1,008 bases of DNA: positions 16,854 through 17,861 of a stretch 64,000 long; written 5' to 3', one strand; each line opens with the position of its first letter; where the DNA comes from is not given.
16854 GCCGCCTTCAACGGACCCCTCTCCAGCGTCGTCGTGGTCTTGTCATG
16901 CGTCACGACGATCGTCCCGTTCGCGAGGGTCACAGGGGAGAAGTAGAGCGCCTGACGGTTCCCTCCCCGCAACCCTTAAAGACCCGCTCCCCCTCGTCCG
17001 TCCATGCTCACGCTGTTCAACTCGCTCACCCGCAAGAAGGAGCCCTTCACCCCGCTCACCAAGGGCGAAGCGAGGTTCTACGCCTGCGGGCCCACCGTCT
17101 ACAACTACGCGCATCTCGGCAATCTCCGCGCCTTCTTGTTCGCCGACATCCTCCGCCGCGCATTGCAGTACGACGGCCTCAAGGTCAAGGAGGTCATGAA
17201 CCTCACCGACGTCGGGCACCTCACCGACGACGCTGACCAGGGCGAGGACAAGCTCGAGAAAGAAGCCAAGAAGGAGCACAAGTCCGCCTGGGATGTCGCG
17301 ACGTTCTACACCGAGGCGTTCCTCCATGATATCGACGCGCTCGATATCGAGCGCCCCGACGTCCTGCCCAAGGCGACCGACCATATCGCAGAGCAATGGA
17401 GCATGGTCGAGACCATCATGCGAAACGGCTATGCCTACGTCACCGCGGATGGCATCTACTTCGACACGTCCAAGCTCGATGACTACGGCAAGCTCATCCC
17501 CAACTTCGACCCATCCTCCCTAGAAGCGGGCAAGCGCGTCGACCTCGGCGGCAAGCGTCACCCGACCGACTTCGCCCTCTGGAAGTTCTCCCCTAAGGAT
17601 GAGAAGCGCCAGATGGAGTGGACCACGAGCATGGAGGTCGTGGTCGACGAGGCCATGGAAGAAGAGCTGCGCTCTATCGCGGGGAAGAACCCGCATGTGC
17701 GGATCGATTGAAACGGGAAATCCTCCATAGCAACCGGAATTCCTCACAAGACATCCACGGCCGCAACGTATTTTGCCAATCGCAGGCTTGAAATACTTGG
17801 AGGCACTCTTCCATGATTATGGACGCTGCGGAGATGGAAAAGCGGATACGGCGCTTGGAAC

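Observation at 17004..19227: cysS is split into two independently initiated halves with a relBE toxin-antitoxin cassette between them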

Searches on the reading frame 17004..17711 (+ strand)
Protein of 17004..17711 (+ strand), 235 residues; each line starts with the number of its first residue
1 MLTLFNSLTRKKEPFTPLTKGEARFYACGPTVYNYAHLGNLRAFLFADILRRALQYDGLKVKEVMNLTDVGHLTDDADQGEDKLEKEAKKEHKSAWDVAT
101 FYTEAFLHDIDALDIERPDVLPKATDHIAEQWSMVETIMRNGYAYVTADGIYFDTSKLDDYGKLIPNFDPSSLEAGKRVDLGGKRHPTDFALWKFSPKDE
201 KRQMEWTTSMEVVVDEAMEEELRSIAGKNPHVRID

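Call 5: search_protein_families(library=pfam, proteins=[window:17004-17711:+], max_evalue=0.01)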
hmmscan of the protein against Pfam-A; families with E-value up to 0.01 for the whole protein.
window:17004-17711:+ (235 aa): 2 families
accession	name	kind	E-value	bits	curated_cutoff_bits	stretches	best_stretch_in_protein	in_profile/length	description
PF01406.26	tRNA-synt_1e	-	4.6e-43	148.2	27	1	15-206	2-181/301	tRNA synthetases class I (C) catalytic domain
PF09334.17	tRNA-synt_1g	-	0.0048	16.1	20.1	1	34-156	12-125/391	tRNA synthetases class I (M)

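Call 6: find_homologous_proteins(query=window:17004-17711:+)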
Query window:17004-17711:+ (235 aa): 1465 proteins with E <= 0.001 among 1720 candidates; the best 120 are listed.
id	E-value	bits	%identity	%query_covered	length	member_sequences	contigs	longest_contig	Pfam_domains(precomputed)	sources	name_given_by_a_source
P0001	1.9e-156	537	100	100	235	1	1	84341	PF01406.26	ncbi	-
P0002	4.1e-93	330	65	92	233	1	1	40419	PF09334.18,PF01406.26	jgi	jgi:cysteinyl-tRNA synthetase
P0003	1.8e-89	318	60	99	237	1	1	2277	PF01406.26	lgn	-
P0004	5.2e-81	290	56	100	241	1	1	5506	PF09334.18,PF01406.26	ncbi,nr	ncbi:class I tRNA ligase family protein [Candidatus Woesearchaeota archaeon]|nr:class I tRNA ligase 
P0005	2.3e-80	288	54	99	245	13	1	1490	PF01406.26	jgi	jgi:cysteinyl-tRNA synthetase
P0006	5.4e-79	283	60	89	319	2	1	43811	PF09334.18,PF01406.26,PF01921.25,PF00133.29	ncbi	ncbi:MAG: cysteine--tRNA ligase, partial [Candidatus Nealsonbacteria bacterium RIFOXYC1_FULL_40_7]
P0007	1.5e-78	282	62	88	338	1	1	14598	PF09334.18,PF01406.26,PF00133.29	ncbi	ncbi:MAG: cysteine--tRNA ligase, partial [Patescibacteria group bacterium]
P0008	2.3e-78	281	56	99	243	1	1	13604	PF01406.26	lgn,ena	-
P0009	7.0e-78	280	61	88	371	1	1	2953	PF09334.18,PF01406.26,PF00133.29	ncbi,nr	ncbi:MAG TPA: cysteine--tRNA ligase, partial [Candidatus Kapabacteria bacterium]|nr:cysteine--tRNA l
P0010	5.7e-77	277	57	90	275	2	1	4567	PF09334.18,PF01406.26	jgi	jgi:cysteinyl-tRNA synthetase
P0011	7.2e-77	277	60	89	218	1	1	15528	PF01406.26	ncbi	-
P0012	8.7e-77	276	60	87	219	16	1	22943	PF01406.26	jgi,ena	-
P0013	9.6e-77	276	57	90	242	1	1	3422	PF09334.18,PF01406.26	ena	-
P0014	1.3e-76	276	58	90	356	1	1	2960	PF09334.18,PF01406.26,PF01921.25,PF00133.29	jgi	-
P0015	2.9e-76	275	60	87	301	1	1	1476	PF01406.26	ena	-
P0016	3.5e-76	274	60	88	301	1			PF01406.26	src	-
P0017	6.5e-76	273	57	88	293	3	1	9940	PF09334.18,PF01406.26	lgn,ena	-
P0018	1.2e-75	273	58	88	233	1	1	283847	PF09334.18,PF01406.26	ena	-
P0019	1.2e-75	273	57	90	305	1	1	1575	PF09334.18,PF01406.26,PF00750.26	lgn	-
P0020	1.5e-75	272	59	88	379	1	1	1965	PF09334.18,PF01406.26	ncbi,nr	ncbi:cysteine--tRNA ligase, partial [Candidatus Parcubacteria bacterium]|nr:cysteine--tRNA ligase [C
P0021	1.5e-75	272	58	88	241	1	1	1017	PF01406.26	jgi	-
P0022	1.6e-75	272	57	90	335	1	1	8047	PF09334.18,PF01406.26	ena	-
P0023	1.9e-75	272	60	87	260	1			PF09334.18,PF01406.26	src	-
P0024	2.0e-75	272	59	90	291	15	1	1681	PF09334.18,PF01406.26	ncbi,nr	ncbi:MAG: cysteine--tRNA ligase, partial [Desulfobacterales bacterium]|nr:cysteine--tRNA ligase [Des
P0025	2.0e-75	272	60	88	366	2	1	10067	PF09334.18,PF01406.26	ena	-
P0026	2.6e-75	271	58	90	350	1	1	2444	PF09334.18,PF01406.26,PF00133.29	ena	-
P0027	3.4e-75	271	59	88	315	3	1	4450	PF01406.26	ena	-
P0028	3.5e-75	271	56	90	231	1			PF01406.26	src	-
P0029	3.6e-75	271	59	89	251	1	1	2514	PF09334.18,PF01406.26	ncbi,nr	ncbi:class I tRNA ligase family protein, partial [Candidatus Woesearchaeota archaeon]|nr:class I tRN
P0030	4.2e-75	271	58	88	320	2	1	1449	PF09334.18,PF01406.26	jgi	jgi:cysteinyl-tRNA synthetase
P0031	4.6e-75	271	56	88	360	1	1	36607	PF09334.18,PF01406.26,PF01921.25,PF00133.29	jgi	-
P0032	4.8e-75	271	57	89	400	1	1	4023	PF09334.18,PF01406.26,PF01921.25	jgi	-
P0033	5.7e-75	270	51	99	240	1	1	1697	PF09334.18,PF01406.26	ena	-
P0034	7.8e-75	270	56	90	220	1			PF01406.26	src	-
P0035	8.8e-75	270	57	90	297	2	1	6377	PF09334.18,PF01406.26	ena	-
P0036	9.0e-75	270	51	99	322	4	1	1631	PF09334.18,PF01406.26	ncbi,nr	ncbi:MAG: cysteine--tRNA ligase, partial [Fibrobacterales bacterium]|nr:cysteine--tRNA ligase [Fibro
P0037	9.1e-75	270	60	86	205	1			PF01406.26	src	-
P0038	1.1e-74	269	58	87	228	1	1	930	PF01406.26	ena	-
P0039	2.1e-74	268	59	88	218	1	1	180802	PF09334.18,PF01406.26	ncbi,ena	-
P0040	2.1e-74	268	58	87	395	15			PF01406.26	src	-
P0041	2.6e-74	268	53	99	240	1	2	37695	PF09334.18,PF01406.26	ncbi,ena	-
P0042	3.0e-74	268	55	90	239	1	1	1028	PF09334.18,PF01406.26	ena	-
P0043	5.6e-74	267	63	82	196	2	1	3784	PF01406.26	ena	-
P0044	5.7e-74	267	57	90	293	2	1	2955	PF01406.26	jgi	-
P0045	6.4e-74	267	59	88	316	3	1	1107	PF01406.26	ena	-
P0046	8.4e-74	266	57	87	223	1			PF01406.26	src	-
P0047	1.2e-73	266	54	100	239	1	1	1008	PF09334.18,PF01406.26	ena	-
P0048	1.6e-73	266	59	87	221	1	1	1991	PF01406.26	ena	-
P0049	1.6e-73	266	57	88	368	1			PF09334.18,PF01406.26,PF01921.25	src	-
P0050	1.7e-73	266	58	88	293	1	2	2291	PF01406.26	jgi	-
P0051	1.7e-73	265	56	90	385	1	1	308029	PF09334.18,PF01406.26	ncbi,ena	-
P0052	1.8e-73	265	58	89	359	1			PF01406.26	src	-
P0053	1.9e-73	265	58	87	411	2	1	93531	PF09334.18,PF01406.26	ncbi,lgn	-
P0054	2.1e-73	265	57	86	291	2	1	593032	PF01406.26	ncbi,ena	-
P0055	2.4e-73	265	59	87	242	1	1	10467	PF01406.26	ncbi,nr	ncbi:MAG: hypothetical protein NTU97_03110 [Candidatus Magasanikbacteria bacterium]|nr:hypothetical 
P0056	2.7e-73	265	59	84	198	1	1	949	PF09334.18,PF01406.26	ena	-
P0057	2.8e-73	265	56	88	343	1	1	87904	PF09334.18,PF01406.26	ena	-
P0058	3.4e-73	264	58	87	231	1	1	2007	PF01406.26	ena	-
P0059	3.9e-73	264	57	90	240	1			PF09334.18,PF01406.26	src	-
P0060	4.1e-73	264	58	88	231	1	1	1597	PF09334.18,PF01406.26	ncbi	ncbi:MAG: class I tRNA ligase family protein, partial [Microgenomates group bacterium]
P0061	5.0e-73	264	52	99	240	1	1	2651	PF09334.18,PF01406.26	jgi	-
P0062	5.4e-73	264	58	87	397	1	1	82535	PF09334.18,PF01406.26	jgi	jgi:cysteinyl-tRNA synthetase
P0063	6.8e-73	264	59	87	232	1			PF09334.18,PF01406.26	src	-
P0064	6.8e-73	264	58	87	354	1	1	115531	PF01406.26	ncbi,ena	-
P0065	8.0e-73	263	55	89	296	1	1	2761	PF09334.18,PF01406.26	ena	-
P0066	8.4e-73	263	58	87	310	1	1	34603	PF01406.26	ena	-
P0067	1.1e-72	263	57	88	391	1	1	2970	PF09334.18,PF01406.26,PF01921.25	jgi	-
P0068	1.2e-72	263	57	88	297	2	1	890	PF09334.18,PF01406.26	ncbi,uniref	ncbi:cysteine--tRNA ligase, partial [Vibrio sp. F13]|uniref:cysteine--tRNA ligase n=1 Tax=Vibrio sp.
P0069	1.4e-72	263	57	88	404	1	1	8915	PF09334.18,PF01406.26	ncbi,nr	ncbi:cysteine--tRNA ligase [Vibrio tasmaniensis 1F-187]|nr:cysteine--tRNA ligase [Vibrio tasmaniensi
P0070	1.9e-72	262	54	90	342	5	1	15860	PF09334.18,PF01406.26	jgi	-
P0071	2.2e-72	262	59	87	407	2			PF09334.18,PF01406.26,PF01921.25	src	-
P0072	2.7e-72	262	59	87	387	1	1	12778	PF01406.26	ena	-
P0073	2.9e-72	261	57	88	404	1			PF09334.18,PF01406.26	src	-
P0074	3.0e-72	261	51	100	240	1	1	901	PF09334.18,PF01406.26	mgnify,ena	mgnify:CR=1 FL=1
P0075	3.1e-72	261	56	88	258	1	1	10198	PF01406.26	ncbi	ncbi:MAG: cysteine--tRNA ligase, partial [Candidatus Magasanikbacteria bacterium CG_4_10_14_0_8_um_f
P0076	3.2e-72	261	58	88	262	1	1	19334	PF01406.26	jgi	jgi:cysteinyl-tRNA synthetase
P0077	3.5e-72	261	59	87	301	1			PF01406.26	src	-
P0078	4.1e-72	261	58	87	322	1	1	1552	PF09334.18,PF01406.26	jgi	jgi:cysteinyl-tRNA synthetase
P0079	4.7e-72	261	58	87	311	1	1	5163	PF09334.18,PF01406.26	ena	-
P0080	4.7e-72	261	58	88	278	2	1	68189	PF01406.26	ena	-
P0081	5.3e-72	261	55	90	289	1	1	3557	PF09334.18,PF01406.26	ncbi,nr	ncbi:MAG: cysteine--tRNA ligase, partial [Candidatus Kerfeldbacteria bacterium]|nr:cysteine--tRNA li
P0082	7.2e-72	260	57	87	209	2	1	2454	PF09334.18,PF01406.26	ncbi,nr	ncbi:MAG: class I tRNA ligase family protein, partial [Anaerolineae bacterium]|nr:class I tRNA ligas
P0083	7.3e-72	260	57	88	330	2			PF09334.18,PF01406.26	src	-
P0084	7.5e-72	260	58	88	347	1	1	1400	PF09334.18,PF01406.26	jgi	jgi:cysteinyl-tRNA synthetase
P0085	7.5e-72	260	56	88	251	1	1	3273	PF09334.18,PF01406.26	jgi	-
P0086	7.7e-72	260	56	90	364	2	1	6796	PF09334.18,PF01406.26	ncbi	ncbi:MAG: cysteine--tRNA ligase, partial [Candidatus Uhrbacteria bacterium]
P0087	7.8e-72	260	57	86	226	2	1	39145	PF09334.18,PF01406.26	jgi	jgi:cysteinyl-tRNA synthetase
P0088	9.0e-72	260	54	90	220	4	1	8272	PF01406.26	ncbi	-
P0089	9.7e-72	260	55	89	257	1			PF01406.26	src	-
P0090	9.9e-72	260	54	88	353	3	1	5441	PF09334.18,PF01406.26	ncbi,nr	ncbi:cysteine--tRNA ligase, partial [Patescibacteria group bacterium]|nr:cysteine--tRNA ligase [Pate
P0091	1.3e-71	259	56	90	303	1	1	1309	PF09334.18,PF01406.26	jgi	jgi:cysteinyl-tRNA synthetase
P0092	1.3e-71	259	56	87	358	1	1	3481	PF09334.18,PF01406.26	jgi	jgi:cysteinyl-tRNA synthetase (EC 6.1.1.16)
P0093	1.4e-71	259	57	88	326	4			PF09334.18,PF01406.26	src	-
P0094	1.4e-71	259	50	100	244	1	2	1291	PF01406.26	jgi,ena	-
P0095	1.4e-71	259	52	99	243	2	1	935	PF01406.26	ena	-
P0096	1.6e-71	259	56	87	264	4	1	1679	PF09334.18,PF01406.26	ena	-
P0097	1.7e-71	259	55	90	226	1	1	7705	PF01406.26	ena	-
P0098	1.8e-71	259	58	87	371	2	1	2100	PF09334.18,PF01406.26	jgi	jgi:cysteinyl-tRNA synthetase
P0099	1.9e-71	259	57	87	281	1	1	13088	PF01406.26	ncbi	ncbi:MAG: cysteine--tRNA ligase, partial [Desulfobacterales bacterium]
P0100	2.4e-71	258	58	88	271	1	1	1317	PF01406.26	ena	-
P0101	3.1e-71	258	54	88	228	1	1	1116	PF09334.18,PF01406.26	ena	-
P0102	3.3e-71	258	56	87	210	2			PF01406.26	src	-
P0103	5.1e-71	257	56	87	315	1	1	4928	PF09334.18,PF01406.26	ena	-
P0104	6.4e-71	257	55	90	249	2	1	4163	PF01406.26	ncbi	ncbi:MAG: cysteinyl-tRNA synthetase, partial [uncultured bacterium]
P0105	7.1e-71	257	56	88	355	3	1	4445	PF09334.18,PF01406.26,PF01921.25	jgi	-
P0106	7.5e-71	257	56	87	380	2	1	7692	PF09334.18,PF01406.26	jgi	-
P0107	8.3e-71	257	56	88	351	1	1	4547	PF01406.26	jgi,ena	jgi:cysteinyl-tRNA synthetase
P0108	9.3e-71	257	57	86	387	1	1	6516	PF09334.18,PF01406.26,PF01921.25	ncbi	-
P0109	9.4e-71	257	56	87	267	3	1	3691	PF01406.26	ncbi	ncbi:MAG: cysteine--tRNA ligase, partial [Arenicellales bacterium]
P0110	1.1e-70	256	58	88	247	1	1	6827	PF01406.26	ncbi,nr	ncbi:MAG: cysteine--tRNA ligase, partial [Candidatus Magasanikbacteria bacterium]|nr:cysteine--tRNA 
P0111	1.1e-70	256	57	90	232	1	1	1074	PF09334.18,PF01406.26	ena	-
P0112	1.1e-70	256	57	87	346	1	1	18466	PF09334.18,PF01406.26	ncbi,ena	-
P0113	1.2e-70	256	58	87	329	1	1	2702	PF09334.18,PF01406.26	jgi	-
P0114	1.3e-70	256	55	88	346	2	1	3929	PF09334.18,PF01406.26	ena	-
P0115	1.4e-70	256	58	86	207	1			PF01406.26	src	-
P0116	1.5e-70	256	54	90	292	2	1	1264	PF09334.18,PF01406.26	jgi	jgi:cysteinyl-tRNA synthetase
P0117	1.6e-70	256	56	87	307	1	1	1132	PF09334.18,PF01406.26,PF01921.25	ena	-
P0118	1.6e-70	256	56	88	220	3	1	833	PF01406.26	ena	-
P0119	1.8e-70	256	55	87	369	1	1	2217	PF09334.18,PF01406.26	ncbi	ncbi:MAG TPA: cysteine--tRNA ligase, partial [Anaerolineales bacterium]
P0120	1.8e-70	256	58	87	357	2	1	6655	PF09334.18,PF01406.26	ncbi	-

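Call 7: find_encoding_contigs(protein=window:17004-17711:+, flank=10000)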
Protein window:17004-17711:+ (235 aa): no gene with exactly this product is on record in the collection.

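Call 9: find_encoding_contigs(protein=P0002, flank=6000, max_places=3)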
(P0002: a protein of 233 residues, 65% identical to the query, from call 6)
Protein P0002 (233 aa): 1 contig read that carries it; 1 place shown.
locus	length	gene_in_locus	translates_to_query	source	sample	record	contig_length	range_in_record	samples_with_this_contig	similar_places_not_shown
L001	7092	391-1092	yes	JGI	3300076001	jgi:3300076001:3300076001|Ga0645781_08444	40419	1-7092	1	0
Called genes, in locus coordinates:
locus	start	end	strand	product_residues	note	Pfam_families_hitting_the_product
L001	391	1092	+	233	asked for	PF01406:tRNA-synt_1e, PF09334:tRNA-synt_1g (weak)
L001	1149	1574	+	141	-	-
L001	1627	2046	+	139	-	-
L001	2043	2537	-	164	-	PF04191:PEMT, PF04140:ICMT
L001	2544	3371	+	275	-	PF01406:tRNA-synt_1e, PF09190:DALR_2 (weak), PF23493:CysS_C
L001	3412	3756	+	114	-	-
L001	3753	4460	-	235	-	PF02517:Rce1-like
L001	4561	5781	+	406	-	PF21269:TreT_GT1, PF20706:GT4-conflict, PF00534:Glycos_transf_1, PF13692:Glyco_trans_1_4, PF13524:Glyco_trans_1_2 (faint)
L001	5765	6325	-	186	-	PF01066:CDP-OH_P_transf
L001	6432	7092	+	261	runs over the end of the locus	PF08696:Dna2, PF12705:PDDEXK_1, PF01930:Cas_Cas4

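Call 10: find_encoding_contigs(protein=P0041, flank=6000, max_places=3)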
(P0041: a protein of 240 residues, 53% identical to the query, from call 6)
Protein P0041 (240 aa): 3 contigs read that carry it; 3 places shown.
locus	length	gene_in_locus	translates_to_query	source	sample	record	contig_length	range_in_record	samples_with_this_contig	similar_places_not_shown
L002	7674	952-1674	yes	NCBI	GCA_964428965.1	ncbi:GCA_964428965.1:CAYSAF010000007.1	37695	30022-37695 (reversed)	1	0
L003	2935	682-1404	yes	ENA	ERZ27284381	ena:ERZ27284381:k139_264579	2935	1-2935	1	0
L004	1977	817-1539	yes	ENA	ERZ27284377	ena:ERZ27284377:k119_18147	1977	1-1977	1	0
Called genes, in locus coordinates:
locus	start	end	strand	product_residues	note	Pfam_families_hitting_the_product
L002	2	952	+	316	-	?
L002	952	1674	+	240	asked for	PF01406:tRNA-synt_1e, PF09334:tRNA-synt_1g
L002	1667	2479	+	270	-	PF05367:Phage_endo_I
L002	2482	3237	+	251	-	PF01406:tRNA-synt_1e, PF01921:tRNA-synt_1f (weak), PF09190:DALR_2 (weak), PF23493:CysS_C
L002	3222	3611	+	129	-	-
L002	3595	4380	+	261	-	PF05833:NFACT_N (weak), PF05670:NFACT-R_1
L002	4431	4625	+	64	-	-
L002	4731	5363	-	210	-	-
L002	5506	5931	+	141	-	PF01090:Ribosomal_S19e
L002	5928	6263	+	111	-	PF01984:dsDNA_bind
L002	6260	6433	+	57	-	-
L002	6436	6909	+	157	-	PF01198:Ribosomal_L31e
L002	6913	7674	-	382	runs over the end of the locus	PF03486:HI0933_like (weak), PF13450:NAD_binding_8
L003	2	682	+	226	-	?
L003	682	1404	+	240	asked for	PF01406:tRNA-synt_1e, PF09334:tRNA-synt_1g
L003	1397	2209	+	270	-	PF05367:Phage_endo_I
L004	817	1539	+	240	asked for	PF01406:tRNA-synt_1e, PF09334:tRNA-synt_1g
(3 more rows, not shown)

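Call 11: find_encoding_contigs(protein=P0008, flank=6000, max_places=3)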
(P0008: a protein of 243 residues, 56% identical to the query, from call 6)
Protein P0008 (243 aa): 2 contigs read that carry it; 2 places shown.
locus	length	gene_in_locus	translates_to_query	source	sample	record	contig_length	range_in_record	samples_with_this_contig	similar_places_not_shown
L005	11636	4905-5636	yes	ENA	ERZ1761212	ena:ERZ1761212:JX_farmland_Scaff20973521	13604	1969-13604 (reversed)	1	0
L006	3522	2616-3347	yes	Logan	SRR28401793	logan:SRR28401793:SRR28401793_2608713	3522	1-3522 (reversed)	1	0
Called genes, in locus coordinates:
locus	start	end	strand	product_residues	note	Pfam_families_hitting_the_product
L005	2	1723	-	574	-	?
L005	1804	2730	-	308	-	-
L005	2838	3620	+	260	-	PF14321:DUF4382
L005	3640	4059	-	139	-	-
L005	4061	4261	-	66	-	-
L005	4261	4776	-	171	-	-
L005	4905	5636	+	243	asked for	PF01406:tRNA-synt_1e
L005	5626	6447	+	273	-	PF05367:Phage_endo_I (weak)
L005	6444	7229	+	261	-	PF01406:tRNA-synt_1e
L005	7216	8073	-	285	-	-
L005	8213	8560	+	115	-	-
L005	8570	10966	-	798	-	PF00133:tRNA-synt_1, PF09334:tRNA-synt_1g, PF08264:Anticodon_1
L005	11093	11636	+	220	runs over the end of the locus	-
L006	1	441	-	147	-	?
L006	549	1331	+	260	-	PF14321:DUF4382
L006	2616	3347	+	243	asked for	PF01406:tRNA-synt_1e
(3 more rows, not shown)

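Call 14: list_cluster_members(proteins=[P0001, P0041, P0004])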
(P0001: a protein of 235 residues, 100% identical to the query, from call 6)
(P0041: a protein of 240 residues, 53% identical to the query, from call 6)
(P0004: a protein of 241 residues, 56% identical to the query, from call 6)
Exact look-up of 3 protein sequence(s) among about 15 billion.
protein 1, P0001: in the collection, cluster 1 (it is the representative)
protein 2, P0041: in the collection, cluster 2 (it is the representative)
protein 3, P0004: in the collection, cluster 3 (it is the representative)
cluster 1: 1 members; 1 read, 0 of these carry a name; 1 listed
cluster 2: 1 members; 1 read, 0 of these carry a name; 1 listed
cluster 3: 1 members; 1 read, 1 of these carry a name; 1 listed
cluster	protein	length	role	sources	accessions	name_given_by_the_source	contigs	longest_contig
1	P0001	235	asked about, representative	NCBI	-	-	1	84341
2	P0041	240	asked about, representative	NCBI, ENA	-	-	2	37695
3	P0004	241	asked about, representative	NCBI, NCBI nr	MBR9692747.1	class I tRNA ligase family protein [Candidatus Woesearchaeota archaeon]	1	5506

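Call 20: search_protein_families(library=pfam, proteins=[L002:1667-2479:+, L005:5626-6447:+, L001:1149-1574:+, L001:1627-2046:+, L001:3412-3756:+, L002:3222-3611:+], max_evalue=0.1)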
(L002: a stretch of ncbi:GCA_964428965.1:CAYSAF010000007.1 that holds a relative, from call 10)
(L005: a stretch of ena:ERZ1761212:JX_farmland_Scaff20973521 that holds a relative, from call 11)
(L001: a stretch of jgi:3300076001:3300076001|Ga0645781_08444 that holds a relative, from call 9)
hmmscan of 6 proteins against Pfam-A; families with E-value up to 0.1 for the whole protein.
L002:1667-2479:+ (270 aa): 3 families
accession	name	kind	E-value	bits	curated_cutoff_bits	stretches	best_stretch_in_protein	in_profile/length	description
PF05367.17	Phage_endo_I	-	4.5e-08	33.3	29.1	1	163-240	11-85/149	Phage endonuclease I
PF24308.1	DUF7487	-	0.01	16.2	27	1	192-234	168-208/220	Family of unknown function (DUF7487)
PF11827.13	DUF3347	-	0.042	15.1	25.5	1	94-149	33-88/93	Protein of unknown function (DUF3347)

L005:5626-6447:+ (273 aa): 4 families
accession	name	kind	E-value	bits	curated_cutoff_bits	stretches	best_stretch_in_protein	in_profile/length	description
PF05367.17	Phage_endo_I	-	3.7e-07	30.3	29.1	1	164-235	11-79/149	Phage endonuclease I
PF24308.1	DUF7487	-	0.0061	16.9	27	1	191-241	166-217/220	Family of unknown function (DUF7487)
PF10154.14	Fy-3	-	0.071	12.6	25.8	1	25-144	103-215/498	Ferry endosomal RAB5 effector complex subunit 3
PF15460.11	SAS4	-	0.097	13.2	24.4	0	53-126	15-93/99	Something about silencing, SAS, complex subunit 4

L001:1149-1574:+ (141 aa): 1 family
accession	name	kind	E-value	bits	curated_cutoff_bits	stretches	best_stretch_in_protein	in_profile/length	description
PF07187.16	DUF1405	-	0.016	15.8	25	1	24-82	32-88/160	Protein of unknown function (DUF1405)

L001:1627-2046:+ (139 aa): 3 families
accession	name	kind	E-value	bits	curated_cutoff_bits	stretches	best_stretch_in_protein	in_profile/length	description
PF25592.1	DUF7937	-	0.0019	17.6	31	1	16-101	141-225/402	Domain of unknown function (DUF7937)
PF24365.1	DUF7521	-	0.029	15.1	27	1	49-107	4-55/82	Family of unknown function (DUF7521)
PF13858.11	DUF4199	-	0.085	13.7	32.3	0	25-111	4-94/165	Protein of unknown function (DUF4199)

L001:3412-3756:+ (114 aa): 0 families

L002:3222-3611:+ (129 aa): 0 families
